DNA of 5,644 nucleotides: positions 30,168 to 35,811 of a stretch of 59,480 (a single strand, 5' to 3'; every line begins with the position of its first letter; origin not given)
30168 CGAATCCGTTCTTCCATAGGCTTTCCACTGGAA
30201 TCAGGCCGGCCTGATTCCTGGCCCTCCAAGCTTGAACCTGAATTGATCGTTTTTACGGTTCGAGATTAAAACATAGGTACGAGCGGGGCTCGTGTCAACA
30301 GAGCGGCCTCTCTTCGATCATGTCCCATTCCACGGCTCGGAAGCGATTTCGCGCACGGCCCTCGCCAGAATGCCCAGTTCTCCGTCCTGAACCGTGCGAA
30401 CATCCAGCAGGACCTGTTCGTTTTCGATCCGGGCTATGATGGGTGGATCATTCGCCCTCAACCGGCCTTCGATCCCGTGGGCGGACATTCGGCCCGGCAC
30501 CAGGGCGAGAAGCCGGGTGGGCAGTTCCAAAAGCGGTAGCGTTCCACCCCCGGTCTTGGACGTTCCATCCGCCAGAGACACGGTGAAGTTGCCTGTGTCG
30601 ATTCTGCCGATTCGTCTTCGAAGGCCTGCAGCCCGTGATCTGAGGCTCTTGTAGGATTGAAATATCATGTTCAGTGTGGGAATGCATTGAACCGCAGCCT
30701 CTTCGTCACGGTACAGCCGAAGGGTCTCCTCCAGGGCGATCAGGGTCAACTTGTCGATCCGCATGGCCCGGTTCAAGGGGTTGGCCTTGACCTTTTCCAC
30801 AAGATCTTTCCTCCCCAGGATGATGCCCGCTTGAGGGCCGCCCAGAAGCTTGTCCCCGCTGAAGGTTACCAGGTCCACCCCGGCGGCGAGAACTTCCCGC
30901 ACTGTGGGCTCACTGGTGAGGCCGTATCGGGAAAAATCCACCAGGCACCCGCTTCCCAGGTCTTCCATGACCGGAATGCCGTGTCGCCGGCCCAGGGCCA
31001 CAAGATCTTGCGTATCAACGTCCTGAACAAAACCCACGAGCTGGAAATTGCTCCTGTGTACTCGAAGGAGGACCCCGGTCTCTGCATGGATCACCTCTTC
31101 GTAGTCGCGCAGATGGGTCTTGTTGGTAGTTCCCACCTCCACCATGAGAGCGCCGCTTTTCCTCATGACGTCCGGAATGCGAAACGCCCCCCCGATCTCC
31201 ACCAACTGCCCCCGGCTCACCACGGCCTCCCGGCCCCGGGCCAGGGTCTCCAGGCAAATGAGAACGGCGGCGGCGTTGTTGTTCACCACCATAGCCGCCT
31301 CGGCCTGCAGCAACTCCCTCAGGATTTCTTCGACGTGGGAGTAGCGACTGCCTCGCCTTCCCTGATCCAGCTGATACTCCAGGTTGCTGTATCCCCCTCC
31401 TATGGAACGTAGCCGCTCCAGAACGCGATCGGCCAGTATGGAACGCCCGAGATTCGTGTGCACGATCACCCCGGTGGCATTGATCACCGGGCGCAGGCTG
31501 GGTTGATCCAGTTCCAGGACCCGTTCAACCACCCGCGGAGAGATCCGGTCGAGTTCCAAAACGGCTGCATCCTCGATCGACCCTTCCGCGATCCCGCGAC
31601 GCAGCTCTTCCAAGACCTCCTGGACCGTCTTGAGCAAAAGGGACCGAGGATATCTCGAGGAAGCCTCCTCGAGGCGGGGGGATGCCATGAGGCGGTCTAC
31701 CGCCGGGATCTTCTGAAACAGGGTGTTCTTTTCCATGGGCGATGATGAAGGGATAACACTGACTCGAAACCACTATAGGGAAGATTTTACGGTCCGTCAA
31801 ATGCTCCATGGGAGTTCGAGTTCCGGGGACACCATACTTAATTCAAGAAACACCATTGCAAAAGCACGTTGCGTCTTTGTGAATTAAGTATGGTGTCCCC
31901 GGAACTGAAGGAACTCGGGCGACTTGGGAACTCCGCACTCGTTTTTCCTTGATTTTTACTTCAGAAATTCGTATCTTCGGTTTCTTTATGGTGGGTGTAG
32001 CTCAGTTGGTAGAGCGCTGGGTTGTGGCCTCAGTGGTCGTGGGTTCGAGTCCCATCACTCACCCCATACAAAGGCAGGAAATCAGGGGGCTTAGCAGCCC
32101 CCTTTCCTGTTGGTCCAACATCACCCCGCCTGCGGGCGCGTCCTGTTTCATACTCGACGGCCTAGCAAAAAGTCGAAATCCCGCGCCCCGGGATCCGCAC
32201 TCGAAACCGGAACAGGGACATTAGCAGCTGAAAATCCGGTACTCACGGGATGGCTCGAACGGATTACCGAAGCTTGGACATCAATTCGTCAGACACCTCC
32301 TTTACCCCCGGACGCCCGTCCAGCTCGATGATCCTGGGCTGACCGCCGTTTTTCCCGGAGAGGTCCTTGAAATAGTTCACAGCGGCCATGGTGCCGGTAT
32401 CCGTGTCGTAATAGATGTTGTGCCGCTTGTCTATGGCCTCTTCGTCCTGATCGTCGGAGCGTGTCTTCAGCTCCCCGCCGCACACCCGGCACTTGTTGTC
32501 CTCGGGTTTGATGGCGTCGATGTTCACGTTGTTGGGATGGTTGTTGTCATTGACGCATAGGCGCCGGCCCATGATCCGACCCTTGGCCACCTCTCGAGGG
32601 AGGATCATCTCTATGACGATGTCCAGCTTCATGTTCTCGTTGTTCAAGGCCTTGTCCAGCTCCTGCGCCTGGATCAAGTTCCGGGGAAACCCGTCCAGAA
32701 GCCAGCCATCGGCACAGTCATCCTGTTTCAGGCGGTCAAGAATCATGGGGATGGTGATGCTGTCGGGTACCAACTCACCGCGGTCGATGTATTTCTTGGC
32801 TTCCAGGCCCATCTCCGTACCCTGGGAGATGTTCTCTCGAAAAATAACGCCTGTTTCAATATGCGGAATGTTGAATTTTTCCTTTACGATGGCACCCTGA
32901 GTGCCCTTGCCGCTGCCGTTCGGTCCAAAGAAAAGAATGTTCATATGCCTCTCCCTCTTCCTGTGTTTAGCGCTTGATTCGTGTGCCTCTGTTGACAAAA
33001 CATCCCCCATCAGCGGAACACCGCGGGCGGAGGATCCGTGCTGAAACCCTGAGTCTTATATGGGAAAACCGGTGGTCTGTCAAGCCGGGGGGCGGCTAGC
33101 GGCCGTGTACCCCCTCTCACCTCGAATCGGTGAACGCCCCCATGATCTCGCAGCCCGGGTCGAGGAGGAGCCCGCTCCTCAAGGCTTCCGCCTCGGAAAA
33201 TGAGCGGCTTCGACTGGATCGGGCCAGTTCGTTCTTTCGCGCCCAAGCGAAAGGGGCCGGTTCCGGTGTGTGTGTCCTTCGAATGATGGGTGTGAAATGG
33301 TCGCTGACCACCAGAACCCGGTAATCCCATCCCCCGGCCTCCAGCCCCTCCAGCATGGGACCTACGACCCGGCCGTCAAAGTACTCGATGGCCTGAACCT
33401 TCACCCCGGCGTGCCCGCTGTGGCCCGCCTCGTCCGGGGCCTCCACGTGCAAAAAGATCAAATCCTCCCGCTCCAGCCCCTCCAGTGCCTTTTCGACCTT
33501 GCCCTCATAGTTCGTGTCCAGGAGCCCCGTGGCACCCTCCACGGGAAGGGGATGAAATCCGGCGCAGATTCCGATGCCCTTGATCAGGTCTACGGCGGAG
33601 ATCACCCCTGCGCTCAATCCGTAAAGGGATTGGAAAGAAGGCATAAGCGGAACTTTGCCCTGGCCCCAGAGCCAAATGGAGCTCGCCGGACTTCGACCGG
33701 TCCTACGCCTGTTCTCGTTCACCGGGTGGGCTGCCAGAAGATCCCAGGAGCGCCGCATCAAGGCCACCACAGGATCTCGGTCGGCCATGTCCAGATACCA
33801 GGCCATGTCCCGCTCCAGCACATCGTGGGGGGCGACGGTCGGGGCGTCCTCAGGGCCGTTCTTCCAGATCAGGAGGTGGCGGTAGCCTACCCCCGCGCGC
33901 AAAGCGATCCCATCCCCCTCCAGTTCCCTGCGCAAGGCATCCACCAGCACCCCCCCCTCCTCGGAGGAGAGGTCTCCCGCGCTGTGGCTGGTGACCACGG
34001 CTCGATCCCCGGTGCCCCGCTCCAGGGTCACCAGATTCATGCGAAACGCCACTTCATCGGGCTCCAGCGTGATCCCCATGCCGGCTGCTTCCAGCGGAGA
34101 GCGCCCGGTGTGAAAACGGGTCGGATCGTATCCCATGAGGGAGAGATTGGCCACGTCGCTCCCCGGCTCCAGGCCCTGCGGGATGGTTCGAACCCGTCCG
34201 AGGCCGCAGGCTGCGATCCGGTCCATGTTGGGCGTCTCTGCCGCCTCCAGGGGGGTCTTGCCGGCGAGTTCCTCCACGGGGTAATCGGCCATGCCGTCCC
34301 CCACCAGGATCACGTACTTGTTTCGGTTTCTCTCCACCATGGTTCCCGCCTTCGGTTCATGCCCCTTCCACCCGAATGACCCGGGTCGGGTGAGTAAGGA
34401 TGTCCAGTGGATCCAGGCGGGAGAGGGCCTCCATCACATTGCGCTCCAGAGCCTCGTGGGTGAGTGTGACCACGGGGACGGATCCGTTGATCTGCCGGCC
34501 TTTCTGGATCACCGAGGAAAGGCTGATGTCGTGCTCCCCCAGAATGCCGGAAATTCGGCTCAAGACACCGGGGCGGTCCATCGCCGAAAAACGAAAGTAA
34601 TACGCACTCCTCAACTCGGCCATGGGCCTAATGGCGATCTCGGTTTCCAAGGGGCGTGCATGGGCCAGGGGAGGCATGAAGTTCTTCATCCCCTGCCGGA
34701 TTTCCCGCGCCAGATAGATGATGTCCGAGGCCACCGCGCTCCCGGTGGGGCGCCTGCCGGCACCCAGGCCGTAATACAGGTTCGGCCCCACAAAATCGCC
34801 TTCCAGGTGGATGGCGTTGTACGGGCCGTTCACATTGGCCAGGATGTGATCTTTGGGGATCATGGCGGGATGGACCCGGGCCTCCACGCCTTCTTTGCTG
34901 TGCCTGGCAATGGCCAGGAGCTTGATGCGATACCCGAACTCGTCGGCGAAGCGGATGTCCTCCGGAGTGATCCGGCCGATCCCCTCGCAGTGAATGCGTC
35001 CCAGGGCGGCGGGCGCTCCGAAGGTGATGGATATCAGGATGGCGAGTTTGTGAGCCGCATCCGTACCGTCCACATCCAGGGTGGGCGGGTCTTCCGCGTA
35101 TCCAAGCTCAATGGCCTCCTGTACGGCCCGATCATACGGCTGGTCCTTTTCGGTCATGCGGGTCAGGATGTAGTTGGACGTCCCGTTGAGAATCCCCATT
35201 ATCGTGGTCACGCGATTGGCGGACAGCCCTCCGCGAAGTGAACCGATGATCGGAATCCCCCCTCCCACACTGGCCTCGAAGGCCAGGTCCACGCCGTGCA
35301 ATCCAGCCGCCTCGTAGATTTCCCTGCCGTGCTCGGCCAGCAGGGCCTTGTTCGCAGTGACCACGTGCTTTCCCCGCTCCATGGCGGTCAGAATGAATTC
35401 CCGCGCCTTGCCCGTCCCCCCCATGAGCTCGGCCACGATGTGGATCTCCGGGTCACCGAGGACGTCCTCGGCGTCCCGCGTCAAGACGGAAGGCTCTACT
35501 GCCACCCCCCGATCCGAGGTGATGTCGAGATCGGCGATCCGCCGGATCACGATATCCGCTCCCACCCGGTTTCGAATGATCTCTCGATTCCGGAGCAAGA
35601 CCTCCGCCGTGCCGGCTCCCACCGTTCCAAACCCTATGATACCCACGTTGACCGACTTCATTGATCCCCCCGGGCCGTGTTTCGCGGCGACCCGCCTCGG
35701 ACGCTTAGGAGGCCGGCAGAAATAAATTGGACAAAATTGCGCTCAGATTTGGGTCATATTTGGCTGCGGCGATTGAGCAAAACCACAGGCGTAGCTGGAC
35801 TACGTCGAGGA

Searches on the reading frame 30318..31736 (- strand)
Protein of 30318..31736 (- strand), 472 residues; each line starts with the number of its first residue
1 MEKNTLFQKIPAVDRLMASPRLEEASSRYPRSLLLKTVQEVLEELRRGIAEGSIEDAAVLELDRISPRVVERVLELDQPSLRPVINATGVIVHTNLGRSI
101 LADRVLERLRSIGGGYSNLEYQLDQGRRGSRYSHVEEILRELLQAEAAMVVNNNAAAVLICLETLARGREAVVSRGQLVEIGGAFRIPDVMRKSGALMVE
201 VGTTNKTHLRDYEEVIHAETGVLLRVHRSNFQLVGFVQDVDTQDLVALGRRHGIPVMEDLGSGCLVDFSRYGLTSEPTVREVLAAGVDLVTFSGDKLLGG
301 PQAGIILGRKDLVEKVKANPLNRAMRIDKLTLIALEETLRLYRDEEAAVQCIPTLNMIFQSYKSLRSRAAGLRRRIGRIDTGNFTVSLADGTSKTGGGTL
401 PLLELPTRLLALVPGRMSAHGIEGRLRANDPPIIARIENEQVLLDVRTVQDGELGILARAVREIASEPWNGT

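Call 13: search_protein_families(library=ncbifam, proteins=[window:30318-31736:-], max_evalue=0.00001)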
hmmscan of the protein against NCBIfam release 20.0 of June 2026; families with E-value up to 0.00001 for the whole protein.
window:30318-31736:- (472 aa): 4 families
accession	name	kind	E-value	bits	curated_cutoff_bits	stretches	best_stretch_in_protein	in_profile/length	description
TIGR00474.1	selA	equivalog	6.5e-183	608.7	267.9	1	8-462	2-454/455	L-seryl-tRNA(Sec) selenium transferase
TIGR01437.1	selA_rel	subfamily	4.2e-22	78.6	385.3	1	79-351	5-268/363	DgaE family pyridoxal phosphate-dependent ammonia lyase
NF047797.1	glminPNH3LysDgaE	equivalog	3.2e-20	72.4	600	1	81-372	9-288/367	D-glucosaminate-6-phosphate ammonia lyase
TIGR03576.1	pyridox_MJ0158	hypoth_equivalog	4.8e-10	39.1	304.45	1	135-345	59-253/346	TIGR03576 family pyridoxal phosphate-dependent enzyme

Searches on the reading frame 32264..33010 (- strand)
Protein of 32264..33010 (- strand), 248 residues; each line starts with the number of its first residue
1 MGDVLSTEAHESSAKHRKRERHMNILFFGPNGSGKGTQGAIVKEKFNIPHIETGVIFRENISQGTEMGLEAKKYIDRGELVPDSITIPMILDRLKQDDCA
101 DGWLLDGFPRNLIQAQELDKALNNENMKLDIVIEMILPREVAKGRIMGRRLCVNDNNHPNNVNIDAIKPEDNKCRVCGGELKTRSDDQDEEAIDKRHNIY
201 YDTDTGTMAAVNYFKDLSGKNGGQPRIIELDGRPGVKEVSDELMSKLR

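Call 39: search_protein_families(library=pfam, proteins=[window:32264-33010:-], max_evalue=0.0001)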
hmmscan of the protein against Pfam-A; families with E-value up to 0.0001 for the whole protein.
window:32264-33010:- (248 aa): 2 families
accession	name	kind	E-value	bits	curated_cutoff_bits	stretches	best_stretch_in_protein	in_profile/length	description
PF00406.28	ADK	-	1.6e-42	145.7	26.8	1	28-215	2-147/151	Adenylate kinase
PF13207.12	AAA_17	-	2.4e-22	80.1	27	1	28-149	1-122/136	AAA domain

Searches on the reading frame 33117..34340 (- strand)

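Call 13: search_protein_families(library=ncbifam, proteins=[window:33117-34340:-], max_evalue=0.00001)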
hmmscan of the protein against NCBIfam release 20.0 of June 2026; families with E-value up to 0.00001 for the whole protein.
window:33117-34340:- (407 aa): 6 families
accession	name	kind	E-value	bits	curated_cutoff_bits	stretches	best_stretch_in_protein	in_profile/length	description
NF003242.0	PRK04200.1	equivalog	7.1e-143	476.2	426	1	8-404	2-393/395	cofactor-independent phosphoglycerate mutase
TIGR02535.1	hyp_Hser_kinase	hypoth_equivalog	9.3e-141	469.2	446.3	1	8-403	2-395/397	proposed homoserine kinase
TIGR00306.2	apgM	subfamily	3.9e-138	460.8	320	1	8-403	1-402/403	2,3-bisphosphoglycerate-independent phosphoglycerate mutase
NF003104.0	PRK04024.1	equivalog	1.4e-80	271.1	489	1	7-401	3-398/412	2,3-bisphosphoglycerate-independent phosphoglycerate mutase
NF038358.1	phophono_PhpG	equivalog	7.8e-59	199.4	545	2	10-144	3-136/417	CMP-5'-phosphonoformate--3-phosphoglycerate phosphonoformyl transferase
NF003160.0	PRK04135.1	equivalog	3.1e-46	157.8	468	1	2-401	11-389/403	2,3-bisphosphoglycerate-independent phosphoglycerate mutase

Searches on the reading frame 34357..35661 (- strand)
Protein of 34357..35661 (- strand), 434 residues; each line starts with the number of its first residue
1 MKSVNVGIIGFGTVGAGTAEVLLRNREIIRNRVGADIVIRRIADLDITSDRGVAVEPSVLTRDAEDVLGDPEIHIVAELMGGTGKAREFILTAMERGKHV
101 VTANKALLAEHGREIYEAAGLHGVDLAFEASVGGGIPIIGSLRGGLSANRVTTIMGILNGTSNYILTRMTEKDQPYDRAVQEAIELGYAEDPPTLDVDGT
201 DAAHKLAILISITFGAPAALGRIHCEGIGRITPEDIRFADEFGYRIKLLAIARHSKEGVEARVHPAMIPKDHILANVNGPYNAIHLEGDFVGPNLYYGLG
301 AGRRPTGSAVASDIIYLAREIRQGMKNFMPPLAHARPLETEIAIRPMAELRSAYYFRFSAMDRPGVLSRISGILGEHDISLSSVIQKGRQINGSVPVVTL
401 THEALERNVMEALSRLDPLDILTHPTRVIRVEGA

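Call 13: search_protein_families(library=ncbifam, proteins=[window:34357-35661:-], max_evalue=0.00001)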
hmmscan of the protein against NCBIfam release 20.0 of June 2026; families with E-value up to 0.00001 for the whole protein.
window:34357-35661:- (434 aa): 7 families
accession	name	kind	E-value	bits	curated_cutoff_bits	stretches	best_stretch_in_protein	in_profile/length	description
NF004976.0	PRK06349.1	subfamily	1.6e-154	515.2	205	1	1-433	2-428/430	homoserine dehydrogenase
NF004912.0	PRK06270.1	equivalog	1.1e-78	265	373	1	84-321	106-340/343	homoserine dehydrogenase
NF006235.0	PRK08374.1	equivalog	1.8e-49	168.7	451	1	83-322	101-333/336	homoserine dehydrogenase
NF005290.0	PRK06813.1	equivalog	4.7e-40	137.6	286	1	76-320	95-339/346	homoserine dehydrogenase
NF005002.0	PRK06392.1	equivalog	1.2e-24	86.9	296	1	85-231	100-245/329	homoserine dehydrogenase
NF006959.0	PRK09436.1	equivalog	3.4e-22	78.3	726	1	92-226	566-702/819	bifunctional aspartate kinase/homoserine dehydrogenase I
NF007003.0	PRK09466.1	subfamily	1.5e-16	60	582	1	94-210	562-681/810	bifunctional aspartate kinase/homoserine dehydrogenase II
